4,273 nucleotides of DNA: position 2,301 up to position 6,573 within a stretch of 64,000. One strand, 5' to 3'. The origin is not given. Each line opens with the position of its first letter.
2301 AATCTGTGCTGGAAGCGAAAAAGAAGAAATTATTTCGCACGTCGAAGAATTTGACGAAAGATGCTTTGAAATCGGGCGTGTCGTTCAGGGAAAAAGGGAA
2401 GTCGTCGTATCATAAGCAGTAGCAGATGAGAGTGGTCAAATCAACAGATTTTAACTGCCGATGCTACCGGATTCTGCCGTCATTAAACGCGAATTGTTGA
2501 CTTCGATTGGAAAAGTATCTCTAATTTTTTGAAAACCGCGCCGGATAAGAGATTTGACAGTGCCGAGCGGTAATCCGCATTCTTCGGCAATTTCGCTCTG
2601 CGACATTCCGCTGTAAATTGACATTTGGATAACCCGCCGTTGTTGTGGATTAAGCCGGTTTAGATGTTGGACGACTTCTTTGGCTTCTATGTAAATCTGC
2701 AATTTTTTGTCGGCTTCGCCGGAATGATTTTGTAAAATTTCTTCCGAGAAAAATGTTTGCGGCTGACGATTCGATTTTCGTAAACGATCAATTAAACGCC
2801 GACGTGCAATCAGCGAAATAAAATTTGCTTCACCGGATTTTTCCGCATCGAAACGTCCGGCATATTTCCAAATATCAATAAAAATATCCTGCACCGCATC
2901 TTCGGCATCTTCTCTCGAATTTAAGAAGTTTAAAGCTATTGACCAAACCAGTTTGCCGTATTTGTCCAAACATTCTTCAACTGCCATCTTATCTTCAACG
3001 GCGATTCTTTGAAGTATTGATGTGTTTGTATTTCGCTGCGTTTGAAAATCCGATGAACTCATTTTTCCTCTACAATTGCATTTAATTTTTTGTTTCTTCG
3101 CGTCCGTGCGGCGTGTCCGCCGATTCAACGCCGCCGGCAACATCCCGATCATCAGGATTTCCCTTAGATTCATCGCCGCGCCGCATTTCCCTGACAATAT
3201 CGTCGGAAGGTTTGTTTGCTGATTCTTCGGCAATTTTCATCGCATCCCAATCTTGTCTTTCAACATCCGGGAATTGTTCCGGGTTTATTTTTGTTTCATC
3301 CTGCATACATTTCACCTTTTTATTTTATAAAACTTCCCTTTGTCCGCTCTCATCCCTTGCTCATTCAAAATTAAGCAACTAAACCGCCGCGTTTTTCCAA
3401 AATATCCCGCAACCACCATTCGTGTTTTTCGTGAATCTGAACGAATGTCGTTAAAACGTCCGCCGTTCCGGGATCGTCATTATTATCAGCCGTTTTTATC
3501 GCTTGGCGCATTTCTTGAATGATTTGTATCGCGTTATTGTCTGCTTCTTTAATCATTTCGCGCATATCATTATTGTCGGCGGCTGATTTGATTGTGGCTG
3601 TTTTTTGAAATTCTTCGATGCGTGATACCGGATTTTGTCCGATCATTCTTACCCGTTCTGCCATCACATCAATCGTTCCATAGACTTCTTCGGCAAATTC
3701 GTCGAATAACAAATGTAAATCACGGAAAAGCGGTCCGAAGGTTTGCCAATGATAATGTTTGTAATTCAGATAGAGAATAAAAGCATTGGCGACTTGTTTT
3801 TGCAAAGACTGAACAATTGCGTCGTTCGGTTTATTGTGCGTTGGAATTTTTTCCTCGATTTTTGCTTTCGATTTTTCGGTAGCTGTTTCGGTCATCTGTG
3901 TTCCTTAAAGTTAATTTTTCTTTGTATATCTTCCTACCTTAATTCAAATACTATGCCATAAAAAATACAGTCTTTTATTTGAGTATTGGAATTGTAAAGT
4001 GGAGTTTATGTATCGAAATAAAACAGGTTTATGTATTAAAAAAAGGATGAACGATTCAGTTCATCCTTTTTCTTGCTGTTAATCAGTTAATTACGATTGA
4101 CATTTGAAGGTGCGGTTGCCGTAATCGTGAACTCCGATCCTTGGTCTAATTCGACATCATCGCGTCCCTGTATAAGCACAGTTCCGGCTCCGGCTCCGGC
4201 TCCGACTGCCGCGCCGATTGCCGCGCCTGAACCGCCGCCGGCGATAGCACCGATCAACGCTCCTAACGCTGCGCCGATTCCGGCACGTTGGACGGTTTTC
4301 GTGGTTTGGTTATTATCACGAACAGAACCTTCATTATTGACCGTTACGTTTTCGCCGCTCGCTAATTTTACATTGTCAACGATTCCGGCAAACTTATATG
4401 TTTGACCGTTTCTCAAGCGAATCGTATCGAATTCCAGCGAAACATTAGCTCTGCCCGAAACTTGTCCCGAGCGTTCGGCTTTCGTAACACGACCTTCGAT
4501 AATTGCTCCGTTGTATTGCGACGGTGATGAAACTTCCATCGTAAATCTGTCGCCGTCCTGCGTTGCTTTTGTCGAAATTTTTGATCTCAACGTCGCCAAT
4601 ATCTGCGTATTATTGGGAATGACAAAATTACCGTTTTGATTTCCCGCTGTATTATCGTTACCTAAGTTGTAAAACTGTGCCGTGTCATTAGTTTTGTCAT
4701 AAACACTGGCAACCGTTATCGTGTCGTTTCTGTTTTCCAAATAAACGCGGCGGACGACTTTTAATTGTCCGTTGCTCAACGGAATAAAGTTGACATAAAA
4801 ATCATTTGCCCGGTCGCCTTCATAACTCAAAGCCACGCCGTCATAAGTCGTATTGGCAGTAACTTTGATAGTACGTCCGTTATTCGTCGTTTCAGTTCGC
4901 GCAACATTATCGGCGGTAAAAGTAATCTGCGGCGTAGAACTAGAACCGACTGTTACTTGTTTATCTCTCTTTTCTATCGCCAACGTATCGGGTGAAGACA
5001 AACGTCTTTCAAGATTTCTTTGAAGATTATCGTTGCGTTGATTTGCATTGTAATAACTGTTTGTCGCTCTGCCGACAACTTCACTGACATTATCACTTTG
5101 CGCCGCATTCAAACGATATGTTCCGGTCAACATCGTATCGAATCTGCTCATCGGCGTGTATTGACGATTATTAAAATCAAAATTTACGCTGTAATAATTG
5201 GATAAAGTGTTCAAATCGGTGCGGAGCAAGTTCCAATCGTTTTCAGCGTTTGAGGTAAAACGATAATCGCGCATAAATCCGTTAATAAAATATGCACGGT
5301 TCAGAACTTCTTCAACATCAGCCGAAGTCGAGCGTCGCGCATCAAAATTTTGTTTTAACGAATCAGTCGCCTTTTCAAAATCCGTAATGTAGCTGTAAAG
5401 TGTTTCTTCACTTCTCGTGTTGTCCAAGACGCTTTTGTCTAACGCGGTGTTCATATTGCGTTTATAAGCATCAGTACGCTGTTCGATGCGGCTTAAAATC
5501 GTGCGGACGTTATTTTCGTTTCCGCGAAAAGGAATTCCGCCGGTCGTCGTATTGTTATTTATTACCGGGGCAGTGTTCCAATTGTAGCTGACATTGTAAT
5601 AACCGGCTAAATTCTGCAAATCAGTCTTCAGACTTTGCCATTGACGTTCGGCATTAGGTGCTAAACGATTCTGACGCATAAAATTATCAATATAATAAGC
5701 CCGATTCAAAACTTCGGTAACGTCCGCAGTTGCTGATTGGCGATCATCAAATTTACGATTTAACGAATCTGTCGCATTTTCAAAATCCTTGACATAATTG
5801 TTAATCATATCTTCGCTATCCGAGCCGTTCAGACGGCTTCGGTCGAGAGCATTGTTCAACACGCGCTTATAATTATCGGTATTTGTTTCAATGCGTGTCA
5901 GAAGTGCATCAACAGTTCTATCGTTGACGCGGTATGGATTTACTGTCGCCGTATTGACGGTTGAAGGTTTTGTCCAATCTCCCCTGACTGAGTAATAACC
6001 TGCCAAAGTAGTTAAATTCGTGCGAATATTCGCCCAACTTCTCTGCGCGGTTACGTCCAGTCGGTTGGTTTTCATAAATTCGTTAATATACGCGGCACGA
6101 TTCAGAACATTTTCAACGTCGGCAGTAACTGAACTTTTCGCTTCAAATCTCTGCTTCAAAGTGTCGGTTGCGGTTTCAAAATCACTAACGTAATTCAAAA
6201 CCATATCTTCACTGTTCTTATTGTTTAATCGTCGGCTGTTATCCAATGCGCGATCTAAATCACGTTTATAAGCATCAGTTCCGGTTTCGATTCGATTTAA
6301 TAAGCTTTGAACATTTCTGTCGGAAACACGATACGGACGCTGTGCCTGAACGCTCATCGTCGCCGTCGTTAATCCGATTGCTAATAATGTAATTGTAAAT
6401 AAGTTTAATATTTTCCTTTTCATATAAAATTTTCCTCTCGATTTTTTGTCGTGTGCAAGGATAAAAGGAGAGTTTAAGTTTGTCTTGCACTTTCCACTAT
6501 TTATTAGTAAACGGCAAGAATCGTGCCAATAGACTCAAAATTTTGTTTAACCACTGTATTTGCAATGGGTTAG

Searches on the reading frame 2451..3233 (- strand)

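Call 6: search_protein_families(library=pfam, proteins=[window:2451-3233:-], max_evalue=0.01)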
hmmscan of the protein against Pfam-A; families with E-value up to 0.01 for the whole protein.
window:2451-3233:- (260 aa): 9 families
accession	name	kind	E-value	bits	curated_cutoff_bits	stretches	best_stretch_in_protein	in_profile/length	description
PF04542.20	Sigma70_r2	-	2e-15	56.8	24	1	90-156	3-70/71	Sigma-70 region 2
PF08281.18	Sigma70_r4_2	-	1.4e-14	53.9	25.7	1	189-237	6-54/54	Sigma-70, region 4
PF04545.22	Sigma70_r4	-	1.9e-14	53.4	24.1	1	191-238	2-49/50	Sigma-70, region 4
PF07638.17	Sigma70_ECF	-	1.7e-06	28.5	21.1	1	71-227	5-169/185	ECF sigma factor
PF13412.12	HTH_24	-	0.00025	21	21.9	1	209-232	17-40/48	Winged helix-turn-helix DNA-binding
PF13518.12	HTH_28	-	0.0011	19.4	25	1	198-232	2-35/52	Helix-turn-helix domain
PF00196.25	GerE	-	0.0017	18.4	23.5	1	194-237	3-45/57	Bacterial regulatory proteins, luxR family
PF13384.12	HTH_23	-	0.0052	17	24.6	0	201-232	10-40/50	Homeodomain-like domain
PF13936.12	HTH_38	-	0.0072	16.5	27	0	193-233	4-44/44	Helix-turn-helix domain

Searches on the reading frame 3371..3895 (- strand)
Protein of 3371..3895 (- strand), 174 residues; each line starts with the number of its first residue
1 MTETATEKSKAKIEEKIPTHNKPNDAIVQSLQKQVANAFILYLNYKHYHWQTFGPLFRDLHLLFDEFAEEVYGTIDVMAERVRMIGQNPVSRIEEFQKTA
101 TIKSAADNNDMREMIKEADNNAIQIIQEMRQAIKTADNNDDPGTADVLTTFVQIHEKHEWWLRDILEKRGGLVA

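Call 6: search_protein_families(library=pfam, proteins=[window:3371-3895:-], max_evalue=0.01)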
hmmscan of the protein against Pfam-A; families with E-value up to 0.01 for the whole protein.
window:3371-3895:- (174 aa): 1 family
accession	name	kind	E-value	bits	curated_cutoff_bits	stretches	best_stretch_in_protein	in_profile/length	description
PF00210.30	Ferritin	-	8.4e-33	113.7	24.5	1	30-168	3-138/142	Ferritin-like domain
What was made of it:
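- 3371..3895 (-): dps (ferritin-like DNA-protection protein), sixth regulon output. Pfam Ferritin E=8e-33 (call 6).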

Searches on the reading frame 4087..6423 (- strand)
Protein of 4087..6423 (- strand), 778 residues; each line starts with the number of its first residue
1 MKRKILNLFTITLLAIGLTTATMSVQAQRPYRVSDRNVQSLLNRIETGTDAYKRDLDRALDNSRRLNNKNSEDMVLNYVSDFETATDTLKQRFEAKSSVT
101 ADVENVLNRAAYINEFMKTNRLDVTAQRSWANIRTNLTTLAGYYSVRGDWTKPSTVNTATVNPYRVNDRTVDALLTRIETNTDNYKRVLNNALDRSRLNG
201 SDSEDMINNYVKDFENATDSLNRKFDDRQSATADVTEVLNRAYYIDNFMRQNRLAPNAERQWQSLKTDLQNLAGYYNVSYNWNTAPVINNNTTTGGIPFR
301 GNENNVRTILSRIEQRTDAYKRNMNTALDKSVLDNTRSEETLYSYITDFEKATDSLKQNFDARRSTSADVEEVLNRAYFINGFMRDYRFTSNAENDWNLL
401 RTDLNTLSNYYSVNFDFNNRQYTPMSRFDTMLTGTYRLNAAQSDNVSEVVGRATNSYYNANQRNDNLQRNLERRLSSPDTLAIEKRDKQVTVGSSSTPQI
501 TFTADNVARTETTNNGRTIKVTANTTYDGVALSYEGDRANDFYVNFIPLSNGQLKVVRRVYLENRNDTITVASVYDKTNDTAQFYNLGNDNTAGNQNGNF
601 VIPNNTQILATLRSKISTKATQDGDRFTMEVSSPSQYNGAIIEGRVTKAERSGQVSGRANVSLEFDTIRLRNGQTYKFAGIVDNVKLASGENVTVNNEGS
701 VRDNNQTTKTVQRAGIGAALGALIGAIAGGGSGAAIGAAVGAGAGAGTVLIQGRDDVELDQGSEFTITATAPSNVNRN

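Call 6: search_protein_families(library=pfam, proteins=[window:4087-6423:-], max_evalue=0.01)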
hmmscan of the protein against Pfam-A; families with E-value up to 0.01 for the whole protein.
window:4087-6423:- (778 aa): 1 family
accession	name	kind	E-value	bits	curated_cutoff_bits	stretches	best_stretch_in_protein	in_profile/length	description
PF13441.11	Gly-zipper_YMGG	-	8.9e-07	29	28.9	1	709-747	2-41/45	YMGG-like Gly-zipper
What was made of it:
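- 4087..6423 (-): 778-aa secreted repeat protein with C-terminal glycine zipper (GZ). Pfam Gly-zipper_YMGG (call 6).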

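Call 15: find_homologous_proteins(query=window:4087-6423:-)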
Query window:4087-6423:- (778 aa): 852 proteins with E <= 0.001 among 8000 candidates; the best 120 are listed.
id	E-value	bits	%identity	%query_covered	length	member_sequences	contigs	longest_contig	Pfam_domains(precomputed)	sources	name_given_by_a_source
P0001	0.0e+0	1679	100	100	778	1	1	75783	PF13441.13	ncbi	-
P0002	0.0e+0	1498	88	100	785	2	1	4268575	PF13441.13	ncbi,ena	-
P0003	0.0e+0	1430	84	100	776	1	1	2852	PF13441.13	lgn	-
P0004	0.0e+0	1427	84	100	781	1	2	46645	PF13441.13,PF00410.25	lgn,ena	-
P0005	0.0e+0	1423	85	100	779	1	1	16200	PF13441.13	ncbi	ncbi:MAG: hypothetical protein ABI686_01720 [Acidobacteriota bacterium]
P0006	0.0e+0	1419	84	100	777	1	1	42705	PF13441.13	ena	-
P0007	0.0e+0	1418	85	100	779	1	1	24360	PF13441.13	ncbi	-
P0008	0.0e+0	1407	84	100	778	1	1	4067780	PF13441.13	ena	-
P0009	0.0e+0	1401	83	100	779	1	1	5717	PF13441.13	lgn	-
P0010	0.0e+0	1285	77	100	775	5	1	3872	PF13441.13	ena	-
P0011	0.0e+0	1282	76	100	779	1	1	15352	PF13441.13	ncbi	-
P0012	0.0e+0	1199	73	100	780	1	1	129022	PF13441.13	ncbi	-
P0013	0.0e+0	1190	73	100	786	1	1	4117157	PF13441.13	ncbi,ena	-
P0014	0.0e+0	1165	71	100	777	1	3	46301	PF13441.13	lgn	-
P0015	0.0e+0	1095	69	100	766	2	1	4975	PF13441.13,PF00410.25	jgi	jgi:uncharacterized protein Yka (UPF0111/DUF47 family)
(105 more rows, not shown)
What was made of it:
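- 4087..6423 (-): More than 850 homologues, all Acidobacteriota (call 15).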

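Call 17: find_related_loci(query=A1, collection=genome_contigs, flank=10000)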
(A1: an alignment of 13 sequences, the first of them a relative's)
Query A1 (778 aa) in genome_contigs; peptide patterns used: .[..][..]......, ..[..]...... (x = any residue, [..] = any of these).
120 stretches matched a pattern; 106 encode a relative of the query (tblastn E <= 1e-3); the best 80 are kept; 80 distinct loci.
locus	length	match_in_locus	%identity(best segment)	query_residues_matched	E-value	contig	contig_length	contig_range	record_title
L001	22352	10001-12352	88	1-777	0e+0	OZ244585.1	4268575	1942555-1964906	MAG: Pyrinomonadaceae bacterium isolate e53adee5-76c1-4c20-97fc-feefa528e34f genome assembly, chromosome: 1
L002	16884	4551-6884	85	1-777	0e+0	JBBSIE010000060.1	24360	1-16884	MAG: Pyrinomonadales bacterium isolate LS3_sbin.26 LS3_sbin.26_K_802157_L_24360_cov_33.0163, whole genome shotgun sequen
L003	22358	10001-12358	73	1-777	0e+0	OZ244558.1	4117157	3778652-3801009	MAG: Pyrinomonadaceae bacterium isolate 93593391-07e8-4d36-8b3a-4e9c71e156bb genome assembly, chromosome: 1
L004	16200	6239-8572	85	1-777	0e+0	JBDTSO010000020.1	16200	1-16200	MAG: Acidobacteriota bacterium isolate cluster3_bin.273 NODE_13745_length_16200_cov_7.400124, whole genome shotgun seque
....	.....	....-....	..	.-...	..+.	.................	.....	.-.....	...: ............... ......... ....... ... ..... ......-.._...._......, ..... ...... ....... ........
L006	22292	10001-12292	63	1-775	0e+0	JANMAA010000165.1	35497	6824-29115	MAG: Acidobacteriota bacterium isolate OTE_12_metabat_177 OTE_12_k141_1349192, whole genome shotgun sequence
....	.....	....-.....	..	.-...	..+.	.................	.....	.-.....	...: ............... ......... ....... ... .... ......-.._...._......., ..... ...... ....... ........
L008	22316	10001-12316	61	6-778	0e+0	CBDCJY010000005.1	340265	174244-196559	MAG: Pyrinomonadaceae bacterium isolate 0bc9c3e4-857b-42b5-a55a-c237b0de220f genome assembly, contig: contig_5, whole ge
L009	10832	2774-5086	62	1-775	0e+0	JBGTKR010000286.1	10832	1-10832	MAG: Pyrinomonadaceae bacterium isolate JTS-RE317 k141_7475669, whole genome shotgun sequence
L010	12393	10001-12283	62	8-775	0e+0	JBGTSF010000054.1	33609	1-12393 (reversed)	MAG: Pyrinomonadaceae bacterium isolate WDNA12_bin.25.strict NODE_54_length_33609_cov_5.601210, whole genome shotgun seq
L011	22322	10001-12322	62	1-775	0e+0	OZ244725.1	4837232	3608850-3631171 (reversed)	MAG: Pyrinomonadaceae bacterium isolate 7651e387-dc64-44e5-bcba-2ed70fff98b0 genome assembly, chromosome: 1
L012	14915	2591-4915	59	1-778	0e+0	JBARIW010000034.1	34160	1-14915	MAG: Pyrinomonadaceae bacterium isolate MFD06482_ilm_asm_bin2 k127_38763, whole genome shotgun sequence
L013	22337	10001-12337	61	1-778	0e+0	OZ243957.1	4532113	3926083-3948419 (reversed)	MAG: Pyrinomonadaceae bacterium isolate fdab6d58-10c3-4ee6-bfdd-27b91cfd1317 genome assembly, chromosome: 1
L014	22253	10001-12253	58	21-778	0e+0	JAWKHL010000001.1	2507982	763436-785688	MAG: Pyrinomonadaceae bacterium isolate BC1.148 BC1.148.fa-1, whole genome shotgun sequence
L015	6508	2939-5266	58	3-778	0e+0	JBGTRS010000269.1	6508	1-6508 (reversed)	MAG: Pyrinomonadaceae bacterium isolate WDNA12_bin.13.strict NODE_269_length_6508_cov_3.025260, whole genome shotgun seq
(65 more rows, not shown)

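Call 41: search_protein_families(library=ncbifam, proteins=[window:4087-6423:-], max_evalue=0.1)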
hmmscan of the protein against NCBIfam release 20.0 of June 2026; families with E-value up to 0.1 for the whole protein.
window:4087-6423:- (778 aa): 7 families
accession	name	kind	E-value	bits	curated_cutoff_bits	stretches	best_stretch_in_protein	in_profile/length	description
NF006331.0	PRK08561.1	equivalog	2.6e-07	30.5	154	1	93-148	78-133/152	30S ribosomal protein S15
NF053611.1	YiaD_Gzip_OmpA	equivalog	3.6e-05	23.6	175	1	702-748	17-67/206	YiaD family glycine zipper/OmpA-like lipoprotein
NF008437.0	PRK11280.1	equivalog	0.00052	19.9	99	1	691-746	55-106/179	hypothetical protein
TIGR03859.1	PQQ_PqqD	equivalog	0.0013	18.6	46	0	86-110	50-74/81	pyrroloquinoline quinone biosynthesis peptide chaperone PqqD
NF010451.0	PRK13877.1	equivalog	0.0073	16.7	134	0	165-193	90-118/124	conjugal transfer transcriptional regulator TraJ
TIGR03044.1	PS_II_psb27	equivalog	0.012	15.7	117.35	1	69-145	28-106/135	photosystem II protein Psb27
NF038224.1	OmpA_like_CmpA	equivalog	0.065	12.8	300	0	707-747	34-75/233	C-OmpA-like family protein CmpA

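Call 69: predict_structure(alignment_id=A5)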
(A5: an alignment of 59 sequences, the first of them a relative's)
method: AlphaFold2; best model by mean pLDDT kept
length: 778 residues; sequences in the alignment: 59
mean_pLDDT: 74.7   pTM: 0.50
mean pLDDT of the five models: 74.7, 73.0, 70.8, 70.7, 70.6
residues with pLDDT >= 90: 140; 70-90: 431; 50-70: 99; < 50: 108
segments of 3 or more residues with pLDDT < 50: 14-28, 154-162, 285-297, 589-598, 698-748, 772-778
pLDDT, mean of each block of 10 residues (from residue 1): 56 46 40 85 92 88 66 78 86 80 82 84 85 91 78 43 61 88 90 79 77 86 79 78 83 82 90 74 48 43 81 93 89 87 92 90 79 89 86 90 85 76 80 92 90 82 76 85 85 74 77 62 86 74 87 90 78 93 66 40 72 86 88 80 86 64 84 78 79 60 28 34 37 25 35 69 83 36
secondary structure, 60 per line:
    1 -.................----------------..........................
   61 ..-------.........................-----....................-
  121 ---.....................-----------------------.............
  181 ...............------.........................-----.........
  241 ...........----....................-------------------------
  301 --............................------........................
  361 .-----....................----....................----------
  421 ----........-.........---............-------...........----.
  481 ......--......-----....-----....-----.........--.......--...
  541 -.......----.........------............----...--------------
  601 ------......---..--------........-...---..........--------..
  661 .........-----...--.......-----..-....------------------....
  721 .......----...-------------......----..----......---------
elements in order (helices of 4 or more, strands of 3 or more residues): H2-18 H35-62 H70-94 H100-119 H124-144 H168-195 H202-226 H232-251 H256-275 H303-330 H337-361 H367-386 H391-410 H425-432 E434-439 H446-457 H465-475 E480-486 E489-494 E500-503 E509-512 E518-526 E529-535 E542-548 E553-561 E568-579 E607-612 E626-633 E641-650 E659-669 E675-677 E680-686 E695-698 H717-727 E748-753 E764-769

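Call 74: fold_search(model_id=the predicted structure, library=pdb)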
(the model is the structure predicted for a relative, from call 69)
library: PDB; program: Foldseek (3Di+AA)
matches with E <= 10: 807; with E <= 0.001: 0
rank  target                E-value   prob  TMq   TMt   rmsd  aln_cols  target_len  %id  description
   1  1yiv                  2.6e-03  1.00  0.13  0.58   6.6       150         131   17  Structure of myelin P2 protein from Equine spinal cord (released 2005-07-26)
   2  3ppt                  2.8e-03  1.00  0.13  0.64   5.8       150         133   18  REP1-NXSQ fatty acid transporter (released 2011-12-21)
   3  7fy1                  2.8e-03  1.00  0.13  0.59   6.3       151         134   20  Crystal Structure of apo human FABP9 (released 2023-06-14)
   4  9niu_A                3.1e-03  1.00  0.13  0.58   6.5       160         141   15  Co-crystal structure of FABP7 in complex with PFO3TDA (released 2025-05-21)
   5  1g74                  3.6e-03  1.00  0.13  0.61   6.1       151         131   16  Toward changing specificity: adipocyte lipid binding protein mutant, oleic acid bound form (released 2003-06-10)
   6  5hz6                  3.6e-03  1.00  0.13  0.60   6.1       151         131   14  FABP4 in complex with 6-Chloro-2-isopropyl-4-(3-isopropyl-phenyl)-quinoline-3-carboxylic acid (released 2016-12-14)
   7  5bvq_A                3.7e-03  1.00  0.13  0.65   6.3       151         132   14  Ligand-unbound pFABP4 (released 2015-08-05)
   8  3pp6_B                4.1e-03  1.00  0.13  0.62   6.0       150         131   18  REP1-NXSQ fatty acid transporter Y128F mutant (released 2011-12-28)
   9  1ab0                  4.4e-03  1.00  0.13  0.64   5.4       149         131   16  C1G/V32D/F57H MUTANT OF MURINE ADIPOCYTE LIPID BINDING PROTEIN AT PH 4.5 (released 1997-06-16)
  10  6l9o                  4.6e-03  1.00  0.13  0.62   6.1       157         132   15  Crystal structure of FABP7 apo (released 2020-11-11)
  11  3akn                  5.5e-03  1.00  0.13  0.61   5.7       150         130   13  X-ray structure of iFABP from human and rat with bound fluorescent fatty acid analogue (released 2011-07-20)
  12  7o3j_A                5.5e-03  1.00  0.11  0.39  18.5       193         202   14  O-layer structure (TrwH/VirB7, TrwF/VirB9CTD, TrwE/VirB10CTD) of the outer membrane core complex from the fully-assemb (released 2022-06-22)
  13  3pp6_A                5.7e-03  1.00  0.13  0.64   5.9       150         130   17  REP1-NXSQ fatty acid transporter Y128F mutant (released 2011-12-28)
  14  7ntp_B                5.7e-03  1.00  0.13  0.62   6.5       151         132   17  Human myelin P2 mutant V115A (released 2021-09-01)
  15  5d8j_A                5.7e-03  1.00  0.13  0.62   5.3       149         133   17  Development of a therapeutic monoclonal antibody targeting secreted aP2 to treat type 2 diabetes. (released 2016-01-13)
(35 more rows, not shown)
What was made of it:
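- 4087..6423 (-): The AF2 model shows a signal peptide, three four-helix bundles, beta domains and a glycine zipper (calls 69, 74).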

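Call 77: find_encoding_contigs(protein=P0001, flank=10000, max_places=2)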
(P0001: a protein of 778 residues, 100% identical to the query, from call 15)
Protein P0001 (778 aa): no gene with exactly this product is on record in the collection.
